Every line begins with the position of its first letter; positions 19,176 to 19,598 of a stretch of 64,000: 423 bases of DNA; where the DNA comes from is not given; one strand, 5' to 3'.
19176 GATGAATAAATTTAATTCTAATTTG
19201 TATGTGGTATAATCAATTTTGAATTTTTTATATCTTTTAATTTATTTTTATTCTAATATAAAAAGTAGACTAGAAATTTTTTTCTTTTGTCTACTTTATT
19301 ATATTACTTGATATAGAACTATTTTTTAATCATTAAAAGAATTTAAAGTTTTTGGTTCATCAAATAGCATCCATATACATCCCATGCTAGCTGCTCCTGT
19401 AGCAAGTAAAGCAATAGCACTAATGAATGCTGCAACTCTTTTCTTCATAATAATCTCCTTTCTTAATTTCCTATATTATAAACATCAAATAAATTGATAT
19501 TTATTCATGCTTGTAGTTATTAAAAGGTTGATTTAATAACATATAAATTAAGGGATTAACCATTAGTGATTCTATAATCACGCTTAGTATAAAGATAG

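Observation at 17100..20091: Complete agr-like quorum-sensing system with non-canonical convergent architecture and an unannotated AgrD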

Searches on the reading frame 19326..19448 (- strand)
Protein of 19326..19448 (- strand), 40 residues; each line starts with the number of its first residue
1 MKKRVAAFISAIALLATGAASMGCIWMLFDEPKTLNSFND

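Call 3: search_protein_families(library=pfam, proteins=[window:19326-19448:-], max_evalue=1)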
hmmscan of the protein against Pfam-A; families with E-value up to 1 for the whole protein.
window:19326-19448:- (40 aa): 0 families

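Call 4: search_protein_families(library=ncbifam, proteins=[window:19326-19448:-], max_evalue=1)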
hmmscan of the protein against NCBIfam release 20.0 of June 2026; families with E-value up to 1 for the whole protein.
window:19326-19448:- (40 aa): 0 families

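Call 9: find_encoding_contigs(protein=window:19329-19448:-, flank=6000, max_places=6)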
Protein window:19329-19448:- (40 aa): 4 contigs read that carry it; 4 places shown.
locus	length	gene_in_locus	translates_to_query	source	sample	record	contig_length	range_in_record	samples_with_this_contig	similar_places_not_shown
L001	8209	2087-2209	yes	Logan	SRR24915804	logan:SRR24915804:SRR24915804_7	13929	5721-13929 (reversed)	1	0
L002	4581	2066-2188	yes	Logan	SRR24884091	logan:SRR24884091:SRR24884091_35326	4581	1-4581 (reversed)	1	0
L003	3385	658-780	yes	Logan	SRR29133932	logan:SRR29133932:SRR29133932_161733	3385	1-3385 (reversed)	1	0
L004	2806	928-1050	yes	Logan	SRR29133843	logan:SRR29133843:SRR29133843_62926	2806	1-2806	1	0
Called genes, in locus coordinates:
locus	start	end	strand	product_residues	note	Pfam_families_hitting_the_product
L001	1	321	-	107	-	?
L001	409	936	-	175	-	PF02482:Ribosomal_S30AE, PF16321:Ribosom_S30AE_C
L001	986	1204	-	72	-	PF00313:CSD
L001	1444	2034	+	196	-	PF04647:AgrB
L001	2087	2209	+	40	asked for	-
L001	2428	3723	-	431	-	PF14501:HATPase_c_5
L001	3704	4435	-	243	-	PF00072:Response_reg (weak), PF04397:LytTR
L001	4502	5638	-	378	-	PF00953:Glycos_transf_4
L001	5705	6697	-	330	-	PF06723:MreB_Mbl, PF00022:Actin, PF11104:PilM_2 (faint), PF00012:HSP70, PF06277:EutA (weak), PF14450:FtsA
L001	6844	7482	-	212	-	PF01551:Peptidase_M23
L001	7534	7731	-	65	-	PF06612:DUF1146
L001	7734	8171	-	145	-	PF02502:LacAB_rpiB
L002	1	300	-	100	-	?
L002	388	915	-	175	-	PF02482:Ribosomal_S30AE, PF16321:Ribosom_S30AE_C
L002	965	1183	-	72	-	PF00313:CSD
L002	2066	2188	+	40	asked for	-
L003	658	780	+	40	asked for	-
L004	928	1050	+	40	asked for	-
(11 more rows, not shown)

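Call 13: find_homologous_proteins(query=window:19329-19448:-, max_evalue=10)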
Query seq(40 aa) (40 aa): 63 proteins with E <= 10 among 63 candidates.
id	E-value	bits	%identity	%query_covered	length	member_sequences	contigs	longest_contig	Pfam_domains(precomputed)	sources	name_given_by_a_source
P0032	3.1e-18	80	98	100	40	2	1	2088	-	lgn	-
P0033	5.9e-16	73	90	100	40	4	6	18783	-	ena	-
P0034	1.2e-15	72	90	100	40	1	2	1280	-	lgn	-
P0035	2.4e-15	71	88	100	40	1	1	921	-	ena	-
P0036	4.1e-15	70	90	100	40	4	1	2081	-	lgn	-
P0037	4.7e-15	70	88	100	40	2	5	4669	-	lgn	-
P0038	6.7e-15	70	83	100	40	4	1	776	-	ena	-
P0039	1.4e-14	69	83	100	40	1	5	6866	-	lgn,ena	-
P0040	1.8e-14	68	88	100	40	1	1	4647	-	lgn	-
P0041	1.9e-14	68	83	100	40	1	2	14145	-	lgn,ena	-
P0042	2.0e-14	68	85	100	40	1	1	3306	-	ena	-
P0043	2.7e-14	68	83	100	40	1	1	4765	-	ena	-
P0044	3.9e-14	67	87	95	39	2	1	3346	-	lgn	-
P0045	4.9e-14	67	88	100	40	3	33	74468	-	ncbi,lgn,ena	-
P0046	5.4e-14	67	80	100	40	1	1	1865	-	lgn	-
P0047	5.4e-14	67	83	100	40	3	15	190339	-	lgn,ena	-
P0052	9.2e-14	66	85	100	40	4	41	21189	-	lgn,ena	-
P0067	6.3e-13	64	75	100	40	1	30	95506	-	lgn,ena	-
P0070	7.4e-13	64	83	100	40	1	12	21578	-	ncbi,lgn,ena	-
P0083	6.5e-12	61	75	100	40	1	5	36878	-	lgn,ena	-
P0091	2.8e-11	59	80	100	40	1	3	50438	-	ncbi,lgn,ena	-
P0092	3.2e-11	59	73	100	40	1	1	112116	-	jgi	-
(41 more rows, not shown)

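Call 30: find_encoding_contigs(protein=P0045, flank=4500, max_places=2)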
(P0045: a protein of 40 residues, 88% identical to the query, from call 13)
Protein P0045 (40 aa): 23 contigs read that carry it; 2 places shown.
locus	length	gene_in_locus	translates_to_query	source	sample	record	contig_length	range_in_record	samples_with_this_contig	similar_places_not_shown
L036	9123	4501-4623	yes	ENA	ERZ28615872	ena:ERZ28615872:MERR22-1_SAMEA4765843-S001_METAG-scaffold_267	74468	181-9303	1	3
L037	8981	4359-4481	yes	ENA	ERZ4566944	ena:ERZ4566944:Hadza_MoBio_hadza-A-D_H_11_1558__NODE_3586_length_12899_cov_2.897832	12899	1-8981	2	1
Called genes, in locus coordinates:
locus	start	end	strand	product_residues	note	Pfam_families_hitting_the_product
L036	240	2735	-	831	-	PF07517:SecA_DEAD, PF00270:DEAD (faint), PF01043:SecA_PP_bind, PF21090:P-loop_SecA, PF07516:SecA_SW, PF02810:SEC-C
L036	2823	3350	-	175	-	PF02482:Ribosomal_S30AE, PF16321:Ribosom_S30AE_C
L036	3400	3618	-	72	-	PF00313:CSD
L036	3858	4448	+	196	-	PF04647:AgrB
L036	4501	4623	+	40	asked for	-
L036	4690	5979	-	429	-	-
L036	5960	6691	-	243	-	PF00072:Response_reg (weak), PF04397:LytTR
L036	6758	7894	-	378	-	PF00953:Glycos_transf_4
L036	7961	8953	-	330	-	PF06723:MreB_Mbl, PF00022:Actin (weak), PF11104:PilM_2 (faint), PF00012:HSP70, PF06277:EutA (weak), PF14450:FtsA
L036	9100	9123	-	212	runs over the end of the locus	PF01551:Peptidase_M23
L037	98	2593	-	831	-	PF07517:SecA_DEAD, PF00270:DEAD (faint), PF01043:SecA_PP_bind, PF21090:P-loop_SecA, PF07516:SecA_SW, PF02810:SEC-C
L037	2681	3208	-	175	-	PF02482:Ribosomal_S30AE, PF16321:Ribosom_S30AE_C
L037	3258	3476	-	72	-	PF00313:CSD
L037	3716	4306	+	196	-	PF04647:AgrB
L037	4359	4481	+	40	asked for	-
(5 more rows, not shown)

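Call 31: find_encoding_contigs(protein=P0047, flank=4500, max_places=2)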
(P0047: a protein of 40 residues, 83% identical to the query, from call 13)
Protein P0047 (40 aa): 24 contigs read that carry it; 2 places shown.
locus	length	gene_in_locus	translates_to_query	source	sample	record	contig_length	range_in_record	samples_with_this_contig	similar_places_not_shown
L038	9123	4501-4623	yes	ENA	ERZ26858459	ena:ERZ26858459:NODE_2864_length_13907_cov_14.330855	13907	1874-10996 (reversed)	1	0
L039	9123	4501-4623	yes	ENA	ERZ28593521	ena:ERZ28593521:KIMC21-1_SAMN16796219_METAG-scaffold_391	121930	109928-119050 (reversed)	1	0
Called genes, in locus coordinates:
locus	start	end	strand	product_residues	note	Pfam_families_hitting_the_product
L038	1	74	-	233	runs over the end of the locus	PF00149:Metallophos, PF12850:Metallophos_2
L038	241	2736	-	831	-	PF07517:SecA_DEAD, PF00270:DEAD (faint), PF01043:SecA_PP_bind, PF21090:P-loop_SecA, PF07516:SecA_SW, PF02810:SEC-C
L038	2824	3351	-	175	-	PF02482:Ribosomal_S30AE, PF16321:Ribosom_S30AE_C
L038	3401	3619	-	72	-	PF00313:CSD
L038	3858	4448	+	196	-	PF04647:AgrB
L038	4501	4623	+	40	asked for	-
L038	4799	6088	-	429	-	PF14501:HATPase_c_5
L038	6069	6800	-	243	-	PF00072:Response_reg (weak), PF04397:LytTR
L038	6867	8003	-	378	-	PF00953:Glycos_transf_4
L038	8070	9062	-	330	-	PF06723:MreB_Mbl, PF00022:Actin, PF11104:PilM_2 (faint), PF00012:HSP70, PF06277:EutA (weak), PF14450:FtsA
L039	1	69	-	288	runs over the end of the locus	PF13302:Acetyltransf_3, PF00583:Acetyltransf_1, PF13523:Acetyltransf_8, PF13508:Acetyltransf_7 (weak), PF04266:ASCH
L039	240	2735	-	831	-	PF07517:SecA_DEAD, PF00270:DEAD (faint), PF01043:SecA_PP_bind, PF21090:P-loop_SecA, PF07516:SecA_SW, PF02810:SEC-C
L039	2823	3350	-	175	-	PF02482:Ribosomal_S30AE, PF16321:Ribosom_S30AE_C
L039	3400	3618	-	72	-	PF00313:CSD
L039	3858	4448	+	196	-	PF04647:AgrB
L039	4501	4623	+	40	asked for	-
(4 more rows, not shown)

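Call 32: find_encoding_contigs(protein=P0067, flank=4500, max_places=2)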
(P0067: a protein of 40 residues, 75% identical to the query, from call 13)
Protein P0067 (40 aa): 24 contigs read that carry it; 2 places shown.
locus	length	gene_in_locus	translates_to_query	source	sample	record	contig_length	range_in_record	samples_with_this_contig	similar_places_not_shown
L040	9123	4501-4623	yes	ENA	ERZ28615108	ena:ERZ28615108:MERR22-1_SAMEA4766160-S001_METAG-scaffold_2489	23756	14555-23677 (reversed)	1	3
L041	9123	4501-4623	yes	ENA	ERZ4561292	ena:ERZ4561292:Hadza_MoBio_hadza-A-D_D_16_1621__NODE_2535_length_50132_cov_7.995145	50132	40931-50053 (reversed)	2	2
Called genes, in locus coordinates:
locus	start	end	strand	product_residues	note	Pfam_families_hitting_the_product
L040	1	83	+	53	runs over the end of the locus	?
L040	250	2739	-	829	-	PF07517:SecA_DEAD, PF01043:SecA_PP_bind, PF21090:P-loop_SecA, PF07516:SecA_SW, PF02810:SEC-C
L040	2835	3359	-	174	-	PF02482:Ribosomal_S30AE, PF16321:Ribosom_S30AE_C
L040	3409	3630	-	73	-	PF00313:CSD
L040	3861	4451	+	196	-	PF04647:AgrB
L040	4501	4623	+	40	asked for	-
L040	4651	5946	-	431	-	PF14501:HATPase_c_5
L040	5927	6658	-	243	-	PF04397:LytTR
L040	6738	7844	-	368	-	PF00953:Glycos_transf_4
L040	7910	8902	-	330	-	PF06723:MreB_Mbl, PF00022:Actin (weak), PF11104:PilM_2 (faint), PF00012:HSP70, PF06277:EutA (weak), PF14450:FtsA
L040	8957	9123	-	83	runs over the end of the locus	PF12116:SpoIIID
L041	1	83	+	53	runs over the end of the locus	?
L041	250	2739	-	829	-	PF07517:SecA_DEAD, PF01043:SecA_PP_bind, PF21090:P-loop_SecA, PF07516:SecA_SW, PF02810:SEC-C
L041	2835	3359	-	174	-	PF02482:Ribosomal_S30AE, PF16321:Ribosom_S30AE_C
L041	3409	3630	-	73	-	PF00313:CSD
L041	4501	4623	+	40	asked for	-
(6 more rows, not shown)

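Call 33: find_encoding_contigs(protein=P0052, flank=4500, max_places=2)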
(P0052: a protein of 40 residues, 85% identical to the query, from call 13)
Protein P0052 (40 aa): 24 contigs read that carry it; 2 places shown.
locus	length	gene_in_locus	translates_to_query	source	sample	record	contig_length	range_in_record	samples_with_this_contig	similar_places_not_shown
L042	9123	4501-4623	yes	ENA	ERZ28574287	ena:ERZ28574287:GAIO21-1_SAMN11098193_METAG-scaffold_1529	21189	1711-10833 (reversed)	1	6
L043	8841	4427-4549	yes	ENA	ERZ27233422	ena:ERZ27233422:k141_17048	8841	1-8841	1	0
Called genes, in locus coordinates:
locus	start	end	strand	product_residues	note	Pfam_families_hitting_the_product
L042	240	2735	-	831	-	PF07517:SecA_DEAD, PF00270:DEAD (faint), PF01043:SecA_PP_bind, PF21090:P-loop_SecA, PF07516:SecA_SW, PF02810:SEC-C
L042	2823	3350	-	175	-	PF02482:Ribosomal_S30AE, PF16321:Ribosom_S30AE_C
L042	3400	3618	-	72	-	PF00313:CSD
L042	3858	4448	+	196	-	PF04647:AgrB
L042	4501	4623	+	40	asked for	-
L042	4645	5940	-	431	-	PF14501:HATPase_c_5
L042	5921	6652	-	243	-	PF00072:Response_reg (weak), PF04397:LytTR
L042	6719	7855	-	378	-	PF00953:Glycos_transf_4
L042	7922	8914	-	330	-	PF06723:MreB_Mbl, PF00022:Actin (weak), PF11104:PilM_2 (faint), PF00012:HSP70, PF06277:EutA (weak), PF14450:FtsA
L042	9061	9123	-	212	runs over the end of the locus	PF01551:Peptidase_M23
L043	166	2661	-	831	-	PF07517:SecA_DEAD, PF00270:DEAD (faint), PF01043:SecA_PP_bind, PF21090:P-loop_SecA, PF07516:SecA_SW, PF02810:SEC-C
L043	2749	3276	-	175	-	PF02482:Ribosomal_S30AE, PF16321:Ribosom_S30AE_C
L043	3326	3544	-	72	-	PF00313:CSD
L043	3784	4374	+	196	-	PF04647:AgrB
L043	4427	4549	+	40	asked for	-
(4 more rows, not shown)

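Call 34: find_encoding_contigs(protein=P0091, flank=4500, max_places=2)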
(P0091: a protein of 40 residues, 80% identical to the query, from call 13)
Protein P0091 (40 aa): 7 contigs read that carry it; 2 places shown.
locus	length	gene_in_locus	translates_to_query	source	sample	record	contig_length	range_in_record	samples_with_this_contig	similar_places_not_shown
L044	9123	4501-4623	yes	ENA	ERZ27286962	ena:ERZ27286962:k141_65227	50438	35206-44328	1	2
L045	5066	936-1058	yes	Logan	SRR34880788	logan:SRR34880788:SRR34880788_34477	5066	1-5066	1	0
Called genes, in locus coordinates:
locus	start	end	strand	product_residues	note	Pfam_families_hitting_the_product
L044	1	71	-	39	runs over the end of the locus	-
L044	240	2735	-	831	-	PF07517:SecA_DEAD, PF00270:DEAD (faint), PF01043:SecA_PP_bind, PF21090:P-loop_SecA, PF07516:SecA_SW, PF02810:SEC-C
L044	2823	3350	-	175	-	PF02482:Ribosomal_S30AE, PF16321:Ribosom_S30AE_C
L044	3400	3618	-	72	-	PF00313:CSD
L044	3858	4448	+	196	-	PF04647:AgrB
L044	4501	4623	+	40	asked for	-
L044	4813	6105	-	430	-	PF14501:HATPase_c_5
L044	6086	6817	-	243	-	PF00072:Response_reg (weak), PF04397:LytTR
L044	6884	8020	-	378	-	PF00953:Glycos_transf_4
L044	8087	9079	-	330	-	PF06723:MreB_Mbl, PF00022:Actin (weak), PF11104:PilM_2 (faint), PF00012:HSP70, PF06277:EutA (weak), PF14450:FtsA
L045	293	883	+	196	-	PF04647:AgrB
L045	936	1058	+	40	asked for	-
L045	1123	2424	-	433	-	PF14501:HATPase_c_5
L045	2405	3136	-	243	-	PF00072:Response_reg (faint), PF04397:LytTR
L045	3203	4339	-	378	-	PF00953:Glycos_transf_4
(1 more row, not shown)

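Call 35: find_encoding_contigs(protein=P0092, flank=4500, max_places=2)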
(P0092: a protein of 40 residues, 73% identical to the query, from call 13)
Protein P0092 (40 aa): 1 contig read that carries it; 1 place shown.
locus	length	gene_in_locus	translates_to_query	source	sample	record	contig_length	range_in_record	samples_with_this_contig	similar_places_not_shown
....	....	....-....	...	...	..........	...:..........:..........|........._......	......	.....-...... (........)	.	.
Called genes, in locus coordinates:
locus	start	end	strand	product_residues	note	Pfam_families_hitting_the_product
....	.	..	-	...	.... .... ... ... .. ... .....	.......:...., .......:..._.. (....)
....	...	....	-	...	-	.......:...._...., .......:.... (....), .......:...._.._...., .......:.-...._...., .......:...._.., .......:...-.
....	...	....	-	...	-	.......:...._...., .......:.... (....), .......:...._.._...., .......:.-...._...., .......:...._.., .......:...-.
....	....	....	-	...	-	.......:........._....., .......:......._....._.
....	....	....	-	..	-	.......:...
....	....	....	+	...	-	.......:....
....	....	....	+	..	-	-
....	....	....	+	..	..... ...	-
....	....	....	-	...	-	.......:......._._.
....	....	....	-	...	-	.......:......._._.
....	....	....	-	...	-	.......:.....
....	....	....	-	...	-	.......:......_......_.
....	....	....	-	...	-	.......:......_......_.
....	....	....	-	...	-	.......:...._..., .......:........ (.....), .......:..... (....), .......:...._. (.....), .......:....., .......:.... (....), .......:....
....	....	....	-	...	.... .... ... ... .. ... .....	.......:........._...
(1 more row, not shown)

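Call 36: find_encoding_contigs(protein=P0083, flank=4500, max_places=2)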
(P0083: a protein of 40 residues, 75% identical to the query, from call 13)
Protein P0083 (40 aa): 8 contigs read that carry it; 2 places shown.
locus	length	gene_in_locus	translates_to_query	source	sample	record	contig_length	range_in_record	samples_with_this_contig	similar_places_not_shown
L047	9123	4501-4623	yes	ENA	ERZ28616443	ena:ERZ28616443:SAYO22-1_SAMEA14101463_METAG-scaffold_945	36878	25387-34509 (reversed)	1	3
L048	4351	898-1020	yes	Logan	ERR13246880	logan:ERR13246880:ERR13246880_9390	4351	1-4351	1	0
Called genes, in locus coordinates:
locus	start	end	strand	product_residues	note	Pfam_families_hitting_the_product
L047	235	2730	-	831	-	PF07517:SecA_DEAD, PF00270:DEAD (weak), PF01043:SecA_PP_bind, PF21090:P-loop_SecA, PF07516:SecA_SW, PF02810:SEC-C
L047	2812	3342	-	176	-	PF02482:Ribosomal_S30AE, PF16321:Ribosom_S30AE_C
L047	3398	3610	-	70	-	PF00313:CSD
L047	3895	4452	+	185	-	PF04647:AgrB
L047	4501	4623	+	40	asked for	-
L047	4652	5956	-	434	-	PF14501:HATPase_c_5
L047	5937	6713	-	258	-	PF00072:Response_reg (weak), PF04397:LytTR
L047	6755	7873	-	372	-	PF00953:Glycos_transf_4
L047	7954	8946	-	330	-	PF06723:MreB_Mbl, PF25216:Volactin (faint), PF00022:Actin (weak), PF11104:PilM_2 (faint), PF00012:HSP70, PF06277:EutA (weak), PF14450:FtsA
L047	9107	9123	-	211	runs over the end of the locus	PF01551:Peptidase_M23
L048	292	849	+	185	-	PF04647:AgrB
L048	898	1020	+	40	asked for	-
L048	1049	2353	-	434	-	PF14501:HATPase_c_5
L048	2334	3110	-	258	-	PF00072:Response_reg (weak), PF04397:LytTR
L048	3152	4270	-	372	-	PF00953:Glycos_transf_4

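Call 37: find_encoding_contigs(protein=P0070, flank=4500, max_places=2)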
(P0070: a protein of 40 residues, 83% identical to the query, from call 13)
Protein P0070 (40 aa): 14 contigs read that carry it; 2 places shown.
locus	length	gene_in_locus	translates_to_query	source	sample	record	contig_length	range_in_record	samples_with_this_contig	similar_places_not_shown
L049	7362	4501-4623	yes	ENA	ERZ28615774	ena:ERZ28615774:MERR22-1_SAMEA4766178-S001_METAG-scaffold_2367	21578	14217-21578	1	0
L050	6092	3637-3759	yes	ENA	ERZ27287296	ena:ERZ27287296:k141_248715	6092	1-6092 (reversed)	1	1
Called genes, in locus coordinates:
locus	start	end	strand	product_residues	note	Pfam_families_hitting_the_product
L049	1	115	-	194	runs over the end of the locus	PF01931:NTPase_I-T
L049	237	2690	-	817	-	-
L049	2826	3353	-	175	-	PF02482:Ribosomal_S30AE, PF16321:Ribosom_S30AE_C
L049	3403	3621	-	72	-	PF00313:CSD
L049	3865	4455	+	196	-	PF04647:AgrB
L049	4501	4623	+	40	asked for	-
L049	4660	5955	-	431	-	PF14501:HATPase_c_5 (weak)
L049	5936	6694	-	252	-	PF04397:LytTR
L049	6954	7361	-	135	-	?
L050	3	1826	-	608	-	?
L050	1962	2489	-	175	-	PF02482:Ribosomal_S30AE, PF16321:Ribosom_S30AE_C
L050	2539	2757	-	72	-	PF00313:CSD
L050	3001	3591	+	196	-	PF04647:AgrB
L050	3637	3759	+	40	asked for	-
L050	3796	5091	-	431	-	PF14501:HATPase_c_5 (weak)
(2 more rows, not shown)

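Call 57: search_protein_families(library=ncbifam, alignment_id=A1, max_evalue=10)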
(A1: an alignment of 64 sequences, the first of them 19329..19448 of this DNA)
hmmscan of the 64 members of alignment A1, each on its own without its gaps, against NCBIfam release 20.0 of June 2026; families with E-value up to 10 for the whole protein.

A. member 1, window:19329-19448:- (40 aa): 0 families

B. families by the number of members that match (of 64 scanned): 3 families
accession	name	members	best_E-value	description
TIGR04223.1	quorum_AgrD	11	0.0079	AgrD family cyclic lactone autoinducer peptide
NF001541.2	PRK00369.1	3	0.058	dihydroorotase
NF038029.1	LP_plasma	2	0.0022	lipoprotein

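Call 58: search_protein_families(library=pfam, proteins=[window:19329-19448:-], max_evalue=10)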
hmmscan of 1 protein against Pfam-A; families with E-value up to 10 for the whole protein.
seq(40 aa): 0 families
